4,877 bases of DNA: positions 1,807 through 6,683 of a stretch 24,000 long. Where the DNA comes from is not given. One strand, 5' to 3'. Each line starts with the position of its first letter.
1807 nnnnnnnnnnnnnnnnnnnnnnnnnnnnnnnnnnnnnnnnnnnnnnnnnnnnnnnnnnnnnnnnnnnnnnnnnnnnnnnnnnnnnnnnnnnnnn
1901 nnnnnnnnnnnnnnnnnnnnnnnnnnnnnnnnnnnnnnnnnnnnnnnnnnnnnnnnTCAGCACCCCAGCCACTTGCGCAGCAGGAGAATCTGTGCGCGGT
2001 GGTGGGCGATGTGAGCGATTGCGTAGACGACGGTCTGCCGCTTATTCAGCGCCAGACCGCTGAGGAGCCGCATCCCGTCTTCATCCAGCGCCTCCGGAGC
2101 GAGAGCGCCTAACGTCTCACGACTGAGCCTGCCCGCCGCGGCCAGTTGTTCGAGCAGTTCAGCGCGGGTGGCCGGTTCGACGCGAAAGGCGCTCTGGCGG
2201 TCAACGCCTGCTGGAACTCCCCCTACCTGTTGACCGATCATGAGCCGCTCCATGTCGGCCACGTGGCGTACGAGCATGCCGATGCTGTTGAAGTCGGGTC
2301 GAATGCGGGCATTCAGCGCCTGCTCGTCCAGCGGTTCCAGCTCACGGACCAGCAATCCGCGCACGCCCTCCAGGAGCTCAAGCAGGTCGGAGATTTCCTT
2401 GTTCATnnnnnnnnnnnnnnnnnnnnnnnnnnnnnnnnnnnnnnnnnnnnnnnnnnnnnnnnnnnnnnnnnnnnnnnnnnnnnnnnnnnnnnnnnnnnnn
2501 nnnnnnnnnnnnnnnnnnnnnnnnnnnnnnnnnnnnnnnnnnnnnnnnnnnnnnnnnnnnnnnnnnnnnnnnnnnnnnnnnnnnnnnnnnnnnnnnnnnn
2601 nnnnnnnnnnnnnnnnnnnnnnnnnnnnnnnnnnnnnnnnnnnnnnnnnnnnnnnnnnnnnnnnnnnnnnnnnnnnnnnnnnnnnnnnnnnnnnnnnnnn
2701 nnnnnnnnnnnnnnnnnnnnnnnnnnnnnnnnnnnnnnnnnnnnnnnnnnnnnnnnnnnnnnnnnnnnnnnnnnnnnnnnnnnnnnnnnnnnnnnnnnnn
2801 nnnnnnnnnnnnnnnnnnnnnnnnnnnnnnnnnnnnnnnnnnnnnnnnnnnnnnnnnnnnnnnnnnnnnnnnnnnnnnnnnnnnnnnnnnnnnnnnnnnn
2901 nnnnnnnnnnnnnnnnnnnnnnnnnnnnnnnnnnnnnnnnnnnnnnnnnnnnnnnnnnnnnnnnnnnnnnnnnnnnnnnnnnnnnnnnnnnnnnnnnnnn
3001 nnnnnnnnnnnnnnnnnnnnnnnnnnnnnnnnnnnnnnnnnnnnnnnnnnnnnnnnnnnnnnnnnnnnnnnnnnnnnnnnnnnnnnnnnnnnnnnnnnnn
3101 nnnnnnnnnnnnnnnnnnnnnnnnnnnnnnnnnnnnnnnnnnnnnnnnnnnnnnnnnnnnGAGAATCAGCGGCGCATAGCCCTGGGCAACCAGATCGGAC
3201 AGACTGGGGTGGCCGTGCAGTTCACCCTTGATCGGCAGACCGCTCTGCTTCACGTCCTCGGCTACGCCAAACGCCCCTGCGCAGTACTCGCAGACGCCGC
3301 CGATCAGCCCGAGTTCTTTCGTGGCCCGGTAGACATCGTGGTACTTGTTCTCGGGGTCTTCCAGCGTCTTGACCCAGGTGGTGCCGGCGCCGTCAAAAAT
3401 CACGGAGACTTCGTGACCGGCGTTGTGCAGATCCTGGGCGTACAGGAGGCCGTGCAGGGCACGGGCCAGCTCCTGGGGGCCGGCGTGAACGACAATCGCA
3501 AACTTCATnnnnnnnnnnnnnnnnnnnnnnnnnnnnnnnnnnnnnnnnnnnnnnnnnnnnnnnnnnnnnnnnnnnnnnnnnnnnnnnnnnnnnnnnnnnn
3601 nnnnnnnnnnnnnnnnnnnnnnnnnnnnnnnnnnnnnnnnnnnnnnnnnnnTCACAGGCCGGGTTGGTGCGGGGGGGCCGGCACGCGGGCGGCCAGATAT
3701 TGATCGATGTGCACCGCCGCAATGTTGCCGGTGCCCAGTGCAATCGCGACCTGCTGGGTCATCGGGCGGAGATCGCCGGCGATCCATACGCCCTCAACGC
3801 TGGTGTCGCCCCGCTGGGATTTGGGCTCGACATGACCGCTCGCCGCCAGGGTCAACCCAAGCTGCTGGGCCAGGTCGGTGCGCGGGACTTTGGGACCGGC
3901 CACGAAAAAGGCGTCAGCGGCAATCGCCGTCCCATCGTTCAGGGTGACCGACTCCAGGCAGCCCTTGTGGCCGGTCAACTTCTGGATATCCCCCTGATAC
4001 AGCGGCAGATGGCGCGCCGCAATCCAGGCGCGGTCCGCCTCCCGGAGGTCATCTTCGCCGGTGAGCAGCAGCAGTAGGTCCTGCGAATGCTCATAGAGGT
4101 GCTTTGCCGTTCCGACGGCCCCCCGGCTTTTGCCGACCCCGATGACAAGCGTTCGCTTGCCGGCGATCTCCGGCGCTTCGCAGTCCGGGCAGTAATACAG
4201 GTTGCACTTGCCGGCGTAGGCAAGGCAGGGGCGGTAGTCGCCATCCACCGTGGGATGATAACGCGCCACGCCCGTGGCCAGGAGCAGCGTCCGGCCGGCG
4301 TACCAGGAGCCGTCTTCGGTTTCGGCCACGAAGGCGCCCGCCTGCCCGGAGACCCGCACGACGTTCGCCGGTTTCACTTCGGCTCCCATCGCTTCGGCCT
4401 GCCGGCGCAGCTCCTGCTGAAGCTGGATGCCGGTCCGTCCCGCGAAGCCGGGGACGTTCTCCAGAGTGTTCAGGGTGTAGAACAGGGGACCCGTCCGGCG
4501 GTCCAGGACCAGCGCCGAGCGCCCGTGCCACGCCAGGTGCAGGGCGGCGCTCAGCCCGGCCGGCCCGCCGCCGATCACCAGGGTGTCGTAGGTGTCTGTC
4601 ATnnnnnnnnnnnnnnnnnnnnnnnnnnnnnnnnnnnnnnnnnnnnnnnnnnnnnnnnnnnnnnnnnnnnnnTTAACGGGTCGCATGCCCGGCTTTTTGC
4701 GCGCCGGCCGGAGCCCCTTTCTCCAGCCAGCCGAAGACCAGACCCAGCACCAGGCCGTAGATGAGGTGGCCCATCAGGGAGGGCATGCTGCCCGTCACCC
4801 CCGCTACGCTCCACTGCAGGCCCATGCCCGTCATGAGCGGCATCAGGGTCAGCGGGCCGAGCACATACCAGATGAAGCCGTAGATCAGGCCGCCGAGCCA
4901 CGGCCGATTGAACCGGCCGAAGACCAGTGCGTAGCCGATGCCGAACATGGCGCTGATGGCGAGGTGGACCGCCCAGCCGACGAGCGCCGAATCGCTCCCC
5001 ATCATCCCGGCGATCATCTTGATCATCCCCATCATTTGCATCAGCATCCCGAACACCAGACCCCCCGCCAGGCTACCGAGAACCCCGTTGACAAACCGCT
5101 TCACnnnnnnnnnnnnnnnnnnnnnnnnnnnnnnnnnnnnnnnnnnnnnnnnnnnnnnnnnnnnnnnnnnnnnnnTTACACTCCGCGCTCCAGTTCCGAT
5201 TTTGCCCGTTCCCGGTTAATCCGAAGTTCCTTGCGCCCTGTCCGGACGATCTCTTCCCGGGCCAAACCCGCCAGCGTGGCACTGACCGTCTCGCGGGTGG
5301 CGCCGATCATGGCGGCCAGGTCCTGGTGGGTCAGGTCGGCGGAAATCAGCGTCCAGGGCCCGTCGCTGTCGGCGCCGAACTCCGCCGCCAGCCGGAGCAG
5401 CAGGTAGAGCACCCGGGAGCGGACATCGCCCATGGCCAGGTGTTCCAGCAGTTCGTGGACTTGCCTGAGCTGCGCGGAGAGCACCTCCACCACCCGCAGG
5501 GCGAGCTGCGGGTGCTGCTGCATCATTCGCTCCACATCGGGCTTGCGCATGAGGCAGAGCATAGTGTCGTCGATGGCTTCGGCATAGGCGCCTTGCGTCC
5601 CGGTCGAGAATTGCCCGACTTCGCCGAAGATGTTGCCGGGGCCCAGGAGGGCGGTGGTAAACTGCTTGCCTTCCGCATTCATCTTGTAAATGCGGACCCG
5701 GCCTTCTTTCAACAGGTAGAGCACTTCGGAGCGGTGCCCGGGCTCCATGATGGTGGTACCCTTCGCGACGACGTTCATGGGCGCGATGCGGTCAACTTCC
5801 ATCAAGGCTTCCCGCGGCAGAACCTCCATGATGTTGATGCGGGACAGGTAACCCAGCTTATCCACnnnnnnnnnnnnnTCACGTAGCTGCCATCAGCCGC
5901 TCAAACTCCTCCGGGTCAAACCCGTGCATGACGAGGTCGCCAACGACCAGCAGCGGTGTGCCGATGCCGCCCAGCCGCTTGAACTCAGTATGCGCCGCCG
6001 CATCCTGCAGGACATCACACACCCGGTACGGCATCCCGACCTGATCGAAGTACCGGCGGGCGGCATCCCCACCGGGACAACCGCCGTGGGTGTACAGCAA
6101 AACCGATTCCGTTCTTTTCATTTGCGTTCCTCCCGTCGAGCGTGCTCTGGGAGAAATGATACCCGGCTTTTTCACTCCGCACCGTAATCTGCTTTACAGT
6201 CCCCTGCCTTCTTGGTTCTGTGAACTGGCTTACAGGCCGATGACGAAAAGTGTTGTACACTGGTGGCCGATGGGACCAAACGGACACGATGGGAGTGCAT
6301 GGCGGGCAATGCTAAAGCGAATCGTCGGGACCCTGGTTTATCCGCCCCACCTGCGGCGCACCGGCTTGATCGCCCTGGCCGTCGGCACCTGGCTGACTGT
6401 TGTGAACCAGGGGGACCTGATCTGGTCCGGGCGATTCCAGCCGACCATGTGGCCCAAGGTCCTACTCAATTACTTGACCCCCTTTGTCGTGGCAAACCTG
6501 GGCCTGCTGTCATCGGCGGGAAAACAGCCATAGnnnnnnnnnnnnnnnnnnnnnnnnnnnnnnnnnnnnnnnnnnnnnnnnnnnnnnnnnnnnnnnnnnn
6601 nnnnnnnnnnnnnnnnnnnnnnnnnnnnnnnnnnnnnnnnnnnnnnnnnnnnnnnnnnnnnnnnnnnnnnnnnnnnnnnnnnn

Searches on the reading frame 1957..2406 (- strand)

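Call 37: search_protein_families(library=pfam, proteins=[window:1957-2406:-], max_evalue=0.01)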
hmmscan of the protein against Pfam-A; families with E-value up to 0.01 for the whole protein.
window:1957-2406:- (149 aa): 4 families
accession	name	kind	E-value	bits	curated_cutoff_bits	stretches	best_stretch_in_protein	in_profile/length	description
PF12867.12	DinB_2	-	6.8e-14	52.8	24.8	1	12-140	2-128/128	DinB superfamily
PF04978.18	MST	-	2.6e-11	44.6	27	1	8-145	2-145/149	Mycothiol-S-transferase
PF05163.17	DinB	-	9.3e-09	35.9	23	1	1-148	1-146/165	DinB family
PF07609.16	DUF1572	-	2e-05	24.9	23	1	8-147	10-149/163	Protein of unknown function (DUF1572)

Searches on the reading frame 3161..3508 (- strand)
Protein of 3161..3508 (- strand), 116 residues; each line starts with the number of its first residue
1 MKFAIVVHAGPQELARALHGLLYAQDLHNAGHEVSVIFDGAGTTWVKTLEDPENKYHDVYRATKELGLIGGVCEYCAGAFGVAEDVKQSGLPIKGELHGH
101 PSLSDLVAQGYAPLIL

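Call 28: search_protein_families(library=ncbifam, proteins=[window:3161-3508:-], max_evalue=0.001)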
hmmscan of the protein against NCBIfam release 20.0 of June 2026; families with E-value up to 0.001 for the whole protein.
seq(116 aa): 0 families

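Call 37: search_protein_families(library=pfam, proteins=[window:3161-3508:-], max_evalue=0.01)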
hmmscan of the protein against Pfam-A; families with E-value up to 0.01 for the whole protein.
seq(116 aa): 1 family
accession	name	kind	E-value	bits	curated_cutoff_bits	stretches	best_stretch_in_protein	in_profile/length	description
PF02635.20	DsrE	-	8.6e-11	42.5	22.7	1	1-112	1-112/116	DsrE/DsrF-like family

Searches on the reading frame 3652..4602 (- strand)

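Call 28: search_protein_families(library=ncbifam, proteins=[window:3652-4602:-], max_evalue=0.001)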
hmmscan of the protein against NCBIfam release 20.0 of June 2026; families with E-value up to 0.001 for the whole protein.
window:3652-4602:- (316 aa): 43 families (the best 25 are shown)
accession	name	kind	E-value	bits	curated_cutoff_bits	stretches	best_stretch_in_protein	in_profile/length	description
TIGR01292.1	TRX_reduct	equivalog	1.2e-35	122.8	343.45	1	5-303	1-300/300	thioredoxin-disulfide reductase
TIGR03143.1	AhpF_homolog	hypoth_equivalog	1e-26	93.6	687.65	1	1-304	1-309/555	putative alkyl hydroperoxide reductase F subunit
TIGR03140.1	AhpF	equivalog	1e-22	80.4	502.9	1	3-299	211-508/515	alkyl hydroperoxide reductase subunit F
NF009410.0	PRK12771.1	subfamily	5.3e-12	45.1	516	2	224-306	366-448/566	NAD(P)-binding protein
NF009409.0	PRK12770.1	subfamily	1.6e-10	40.6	343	1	225-307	272-354/360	putative glutamate synthase subunit beta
TIGR01316.1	gltA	equivalog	2.6e-09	36.4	471.75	1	220-303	367-449/449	NADPH-dependent glutamate synthase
TIGR03315.1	Se_ygfK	equivalog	9e-09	33.3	835.3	1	213-299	749-835/1012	putative selenate reductase subunit YgfK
NF003585.0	PRK05249.1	equivalog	9.8e-09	34.3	465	1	3-37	5-39/464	Si-specific NAD(P)(+) transhydrogenase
TIGR01317.1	GOGAT_sm_gam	subfamily_domain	1.5e-08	34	447.7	1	227-305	401-480/485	glutamate synthase small subunit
NF007614.0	PRK10262.1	equivalog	9.9e-08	31.4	644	1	6-305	8-316/321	thioredoxin-disulfide reductase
TIGR04018.1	Bthiol_YpdA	hypoth_equivalog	1.6e-07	30.4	339.9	0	6-36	1-31/316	YpdA family putative bacillithiol disulfide reductase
NF005883.0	PRK07845.1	equivalog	1.8e-07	30.5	479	1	218-299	252-334/466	NAD(P)H-quinone dehydrogenase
NF040505.1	ArsO_flavin_mono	equivalog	9e-07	28.6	425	0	6-38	2-34/346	ArsO family NAD(P)H-dependent flavin-containing monooxygenase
TIGR02032.1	GG-red-SF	subfamily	1e-06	28.7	158.8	1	5-37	1-33/297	geranylgeranyl reductase family protein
NF004780.0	PRK06126.1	subfamily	1.5e-06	26.8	445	1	3-39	7-43/552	hypothetical protein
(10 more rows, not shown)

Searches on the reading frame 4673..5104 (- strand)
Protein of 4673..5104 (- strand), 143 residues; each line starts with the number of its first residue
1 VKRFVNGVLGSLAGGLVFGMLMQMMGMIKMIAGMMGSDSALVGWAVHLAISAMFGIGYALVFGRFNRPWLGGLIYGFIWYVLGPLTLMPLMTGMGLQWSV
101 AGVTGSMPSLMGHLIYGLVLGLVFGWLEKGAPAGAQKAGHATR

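Call 28: search_protein_families(library=ncbifam, proteins=[window:4673-5104:-], max_evalue=0.001)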
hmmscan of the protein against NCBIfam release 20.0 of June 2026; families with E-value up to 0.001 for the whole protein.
window:4673-5104:- (143 aa): 0 families

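Call 37: search_protein_families(library=pfam, proteins=[window:4673-5104:-], max_evalue=0.01)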
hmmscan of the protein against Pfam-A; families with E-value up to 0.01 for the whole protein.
window:4673-5104:- (143 aa): 2 families
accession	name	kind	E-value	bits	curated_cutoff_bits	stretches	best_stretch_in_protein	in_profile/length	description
PF07274.17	DUF1440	-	0.0002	21.8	34.7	1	21-119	30-132/135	Protein of unknown function (DUF1440)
PF20587.3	DUF6789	-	0.0018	18.8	27.1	1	23-129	32-138/144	Family of unknown function (DUF6789)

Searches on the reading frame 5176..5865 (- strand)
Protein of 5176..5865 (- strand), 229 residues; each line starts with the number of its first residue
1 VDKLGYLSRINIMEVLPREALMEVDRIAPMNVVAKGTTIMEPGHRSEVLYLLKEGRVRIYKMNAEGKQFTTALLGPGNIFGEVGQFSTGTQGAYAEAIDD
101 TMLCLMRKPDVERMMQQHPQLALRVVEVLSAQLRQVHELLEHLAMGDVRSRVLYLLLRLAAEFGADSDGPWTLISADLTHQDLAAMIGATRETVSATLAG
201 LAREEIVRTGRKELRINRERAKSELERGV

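Call 37: search_protein_families(library=pfam, proteins=[window:5176-5865:-], max_evalue=0.01)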
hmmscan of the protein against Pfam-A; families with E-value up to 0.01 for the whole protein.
window:5176-5865:- (229 aa): 3 families
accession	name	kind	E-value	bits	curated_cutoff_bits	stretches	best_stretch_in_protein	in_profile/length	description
PF00027.35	cNMP_binding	-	1.1e-17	64.2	27.5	1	33-118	4-89/89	Cyclic nucleotide-binding domain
PF13545.12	HTH_Crp_2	-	3e-14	53.2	27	1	151-218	2-63/70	Crp-like helix-turn-helix domain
PF00325.26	Crp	-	5.4e-06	26.5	21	1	178-199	3-24/32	Bacterial regulatory proteins, crp family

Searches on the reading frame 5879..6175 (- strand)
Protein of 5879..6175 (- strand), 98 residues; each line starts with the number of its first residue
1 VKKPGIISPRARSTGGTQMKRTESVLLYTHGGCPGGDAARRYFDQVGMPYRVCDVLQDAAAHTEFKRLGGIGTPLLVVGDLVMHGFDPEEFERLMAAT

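Call 28: search_protein_families(library=ncbifam, proteins=[window:5879-6175:-], max_evalue=0.001)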
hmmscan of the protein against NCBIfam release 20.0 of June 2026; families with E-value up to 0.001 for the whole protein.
window:5879-6175:- (98 aa): 6 families
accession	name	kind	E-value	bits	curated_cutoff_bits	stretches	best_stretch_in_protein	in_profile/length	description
TIGR02196.1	GlrX_YruB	hypoth_equivalog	4.7e-14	52.6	88.55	1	25-95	2-73/74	glutaredoxin-like protein, YruB-family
NF041212.1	Uxx_star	subfamily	7.7e-10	38.9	66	1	25-87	1-65/70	Uxx-star family glutaredoxin-like (seleno)protein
NF041211.1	gluta_UXX_star_2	equivalog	6.2e-07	29.3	100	1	25-87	1-65/71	UXX-star (seleno)protein family 2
NF045501.1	HUGP_GUXX-star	exception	2.9e-06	27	325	1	19-86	161-230/236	HUGP/GUXX-star fusion selenoprotein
TIGR02194.1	GlrX_NrdH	subfamily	1.5e-05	25.1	85.75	1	25-94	1-71/72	glutaredoxin-like protein NrdH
NF007657.0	PRK10329.1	equivalog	7.1e-05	22.8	131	1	24-97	2-75/81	glutaredoxin-like protein NrdH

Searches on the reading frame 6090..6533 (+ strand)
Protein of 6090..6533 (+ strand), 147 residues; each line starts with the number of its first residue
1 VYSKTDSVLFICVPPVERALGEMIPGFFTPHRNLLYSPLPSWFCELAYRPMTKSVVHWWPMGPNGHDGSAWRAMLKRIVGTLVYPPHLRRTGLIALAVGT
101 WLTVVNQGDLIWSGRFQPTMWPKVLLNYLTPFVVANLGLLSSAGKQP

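Call 37: search_protein_families(library=pfam, proteins=[window:6090-6533:+], max_evalue=0.01)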
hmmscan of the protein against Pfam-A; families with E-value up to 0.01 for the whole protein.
window:6090-6533:+ (147 aa): 1 family
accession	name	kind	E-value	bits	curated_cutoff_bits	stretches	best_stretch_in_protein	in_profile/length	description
PF09838.14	DUF2065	-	0.0097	16.4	24.3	0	69-102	21-52/56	Uncharacterized protein conserved in bacteria (DUF2065)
